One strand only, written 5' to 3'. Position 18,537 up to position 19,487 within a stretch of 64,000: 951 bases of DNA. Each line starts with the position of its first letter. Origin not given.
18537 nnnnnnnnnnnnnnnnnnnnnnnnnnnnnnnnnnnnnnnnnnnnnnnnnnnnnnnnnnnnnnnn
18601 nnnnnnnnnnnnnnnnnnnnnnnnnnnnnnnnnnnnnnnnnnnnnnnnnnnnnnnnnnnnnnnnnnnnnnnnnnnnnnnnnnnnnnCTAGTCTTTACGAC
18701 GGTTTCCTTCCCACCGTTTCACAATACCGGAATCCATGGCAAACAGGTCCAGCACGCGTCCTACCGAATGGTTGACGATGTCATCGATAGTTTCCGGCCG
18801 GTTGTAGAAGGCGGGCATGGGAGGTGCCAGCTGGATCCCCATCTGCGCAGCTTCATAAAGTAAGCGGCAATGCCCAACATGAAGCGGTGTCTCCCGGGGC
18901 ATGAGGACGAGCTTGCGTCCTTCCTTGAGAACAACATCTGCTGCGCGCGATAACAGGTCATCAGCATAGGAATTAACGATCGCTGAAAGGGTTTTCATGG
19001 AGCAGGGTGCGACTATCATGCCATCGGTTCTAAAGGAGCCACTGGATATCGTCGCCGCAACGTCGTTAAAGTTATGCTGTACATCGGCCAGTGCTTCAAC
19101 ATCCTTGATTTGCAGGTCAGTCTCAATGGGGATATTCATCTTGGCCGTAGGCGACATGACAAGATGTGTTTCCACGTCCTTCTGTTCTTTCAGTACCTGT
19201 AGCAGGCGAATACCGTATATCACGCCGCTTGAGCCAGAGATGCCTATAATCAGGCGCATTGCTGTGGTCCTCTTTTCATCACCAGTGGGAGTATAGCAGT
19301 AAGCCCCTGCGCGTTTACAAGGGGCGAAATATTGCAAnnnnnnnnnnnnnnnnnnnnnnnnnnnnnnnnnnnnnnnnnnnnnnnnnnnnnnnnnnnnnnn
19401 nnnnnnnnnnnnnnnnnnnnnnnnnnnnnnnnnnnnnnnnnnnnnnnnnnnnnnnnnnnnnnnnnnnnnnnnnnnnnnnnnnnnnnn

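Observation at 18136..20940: Stand-alone UbiX / UbiD-family decarboxylase pair flanked by a DUF2390-like gene, in a non-ubiquinone context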

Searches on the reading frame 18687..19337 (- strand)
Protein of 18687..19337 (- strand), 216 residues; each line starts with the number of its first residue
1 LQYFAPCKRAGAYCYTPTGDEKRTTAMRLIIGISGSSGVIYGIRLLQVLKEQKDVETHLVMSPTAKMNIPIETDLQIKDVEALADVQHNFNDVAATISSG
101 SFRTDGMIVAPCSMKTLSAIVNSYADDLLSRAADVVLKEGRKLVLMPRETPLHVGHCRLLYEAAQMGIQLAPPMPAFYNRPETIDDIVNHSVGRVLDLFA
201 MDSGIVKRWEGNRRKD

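Call 5: search_protein_families(library=pfam, proteins=[window:18687-19337:-])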
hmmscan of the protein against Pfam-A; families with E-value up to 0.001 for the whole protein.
window:18687-19337:- (216 aa): 1 family
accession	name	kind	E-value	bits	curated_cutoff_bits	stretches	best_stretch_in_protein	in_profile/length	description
PF02441.25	Flavoprotein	-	1e-44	152.4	22.7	1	27-198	1-161/162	Flavoprotein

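Call 6: search_protein_families(library=ncbifam, proteins=[window:18687-19337:-])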
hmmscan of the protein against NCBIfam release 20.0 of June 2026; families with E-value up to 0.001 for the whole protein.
window:18687-19337:- (216 aa): 5 families
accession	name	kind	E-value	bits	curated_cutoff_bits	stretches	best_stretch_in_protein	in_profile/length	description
NF004685.0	PRK06029.1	subfamily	1.2e-79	266.8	188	1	27-211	2-186/187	UbiX family flavin prenyltransferase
NF041206.1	VdcB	exception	5e-76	254.4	290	1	28-211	1-184/184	non-oxidative hydroxyarylic acid decarboxylases subunit B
NF041218.1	BagM_FevK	exception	4.8e-71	238.6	420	1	27-214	1-188/215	bagremycin/ferroverdin biosynthesis UbiX family decarboxylase BagM/FevK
TIGR00421.1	ubiX_pad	subfamily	6.8e-68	228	108.9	1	28-209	1-181/181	UbiX family flavin prenyltransferase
TIGR00521.1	coaBC_dfp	equivalog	3.1e-05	23.2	219.7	1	27-132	4-108/392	bifunctional phosphopantothenoylcysteine decarboxylase/phosphopantothenate--cysteine ligase CoaBC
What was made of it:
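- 18687..19259 (-): ubiX: flavin prenyltransferase that makes prFMNH2 (190 aa from ATG 19259; the mechanical ORF extends to TTG 19337). NF004685 267 bits (cut-off 188) and TIGR00421 228 bits (cut-off 108.9) (call 6).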

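Call 41: search_solved_structures(query=window:18687-19259:-, max_evalue=1e-10, show_alignments=1)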
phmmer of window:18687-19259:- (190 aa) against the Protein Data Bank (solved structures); distinct sequences matched with E-value up to 1e-10: 15.
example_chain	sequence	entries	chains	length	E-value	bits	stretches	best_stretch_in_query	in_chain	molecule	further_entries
1sbz_A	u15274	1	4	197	2.1e-67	229.7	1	1-185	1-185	Probable aromatic acid decarboxylase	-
6qlg_C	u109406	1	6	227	1.5e-57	197.6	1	2-185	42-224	Flavin prenyltransferase PAD1, mitochondrial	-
6m8v_A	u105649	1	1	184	2.4e-48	167.7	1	1-183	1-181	Flavin prenyltransferase UbiX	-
6m8t_A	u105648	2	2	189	6.4e-44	153.2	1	1-177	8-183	Flavin prenyltransferase UbiX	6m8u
7km2_L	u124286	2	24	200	2.2e-37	132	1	2-187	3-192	Flavin prenyltransferase UbiX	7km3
2ejb_A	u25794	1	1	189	4.5e-35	124.4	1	3-185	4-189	Probable aromatic acid decarboxylase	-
6qlk_A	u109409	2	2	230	2.7e-31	112.1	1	2-184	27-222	Flavin prenyltransferase UbiX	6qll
3zqu_A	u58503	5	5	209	3.4e-30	108.5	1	2-184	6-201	PROBABLE AROMATIC ACID DECARBOXYLASE | UbiX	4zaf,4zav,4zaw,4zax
6qli_A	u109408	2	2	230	3.7e-30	108.4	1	2-184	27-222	Flavin prenyltransferase UbiX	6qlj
6qlh_A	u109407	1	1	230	5e-30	108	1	2-184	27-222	Flavin prenyltransferase UbiX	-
4zag_A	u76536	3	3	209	8.7e-30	107.2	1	2-184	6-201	Probable aromatic acid decarboxylase | UbiX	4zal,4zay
4zan_A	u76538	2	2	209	1.2e-29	106.7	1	2-184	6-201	UbiX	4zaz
4rhf_A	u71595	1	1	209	5e-29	104.7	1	3-185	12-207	3-octaprenyl-4-hydroxybenzoate carboxy-lyase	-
6qlv_A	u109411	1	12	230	9e-29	103.9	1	2-180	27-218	Flavin prenyltransferase UbiX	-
4rhe_A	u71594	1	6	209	1.2e-28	103.5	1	4-185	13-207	3-octaprenyl-4-hydroxybenzoate carboxy-lyase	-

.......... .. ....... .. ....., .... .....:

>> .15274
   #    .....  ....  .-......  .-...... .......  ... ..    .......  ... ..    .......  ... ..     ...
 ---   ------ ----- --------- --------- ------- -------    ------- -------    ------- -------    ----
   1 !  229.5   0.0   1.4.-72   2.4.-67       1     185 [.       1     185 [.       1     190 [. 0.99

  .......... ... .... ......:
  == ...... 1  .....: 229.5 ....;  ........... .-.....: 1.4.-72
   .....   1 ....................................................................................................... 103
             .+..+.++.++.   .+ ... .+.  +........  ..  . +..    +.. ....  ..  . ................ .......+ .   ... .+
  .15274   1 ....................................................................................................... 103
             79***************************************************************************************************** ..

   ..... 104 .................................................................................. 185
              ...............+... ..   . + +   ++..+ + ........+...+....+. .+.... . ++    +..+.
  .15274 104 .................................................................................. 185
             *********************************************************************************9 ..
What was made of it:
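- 18687..19259 (-): 230 bits to E. coli O157 Pad1 1sbz (call 41).
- On UbiX family flavin prenyltransferase: 230 bits to Pad1 1sbz over residues 1-185 (call 41).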

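Call 96: find_homologous_proteins(query=window:18687-19259:-, max_evalue=1e-20)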
Query window:18687-19259:- (190 aa): 8000 proteins with E <= 1e-20 among 8000 candidates; the best 120 are listed.
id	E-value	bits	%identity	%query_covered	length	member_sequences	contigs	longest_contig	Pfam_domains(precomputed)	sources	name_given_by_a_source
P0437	1.3e-117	408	98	100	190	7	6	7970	PF02441.25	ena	-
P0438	3.8e-108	377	90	99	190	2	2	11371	PF02441.25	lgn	-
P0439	1.6e-107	375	90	98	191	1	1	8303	PF02441.25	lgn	-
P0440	1.0e-105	369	87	99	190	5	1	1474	PF02441.25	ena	-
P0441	2.2e-105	368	89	98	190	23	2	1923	PF02441.25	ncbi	-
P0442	3.0e-105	368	86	99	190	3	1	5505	PF02441.25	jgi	jgi:flavin prenyltransferase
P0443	3.7e-105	367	88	99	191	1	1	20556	PF02441.25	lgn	-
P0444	2.3e-104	365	86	99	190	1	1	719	PF02441.25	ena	-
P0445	2.7e-104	365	87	99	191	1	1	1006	PF02441.25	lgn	-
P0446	2.8e-104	365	88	98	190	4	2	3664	PF02441.25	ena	-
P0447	6.7e-104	363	86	99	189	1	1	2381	PF02441.25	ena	-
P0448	7.4e-104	363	87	99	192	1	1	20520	PF02441.25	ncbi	-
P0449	1.4e-103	362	86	99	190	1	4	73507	PF02441.25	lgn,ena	-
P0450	2.1e-103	362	84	98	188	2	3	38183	PF02441.25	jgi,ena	jgi:4-hydroxy-3-polyprenylbenzoate decarboxylase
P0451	3.0e-103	361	85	99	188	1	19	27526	PF02441.25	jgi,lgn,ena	jgi:4-hydroxy-3-polyprenylbenzoate decarboxylase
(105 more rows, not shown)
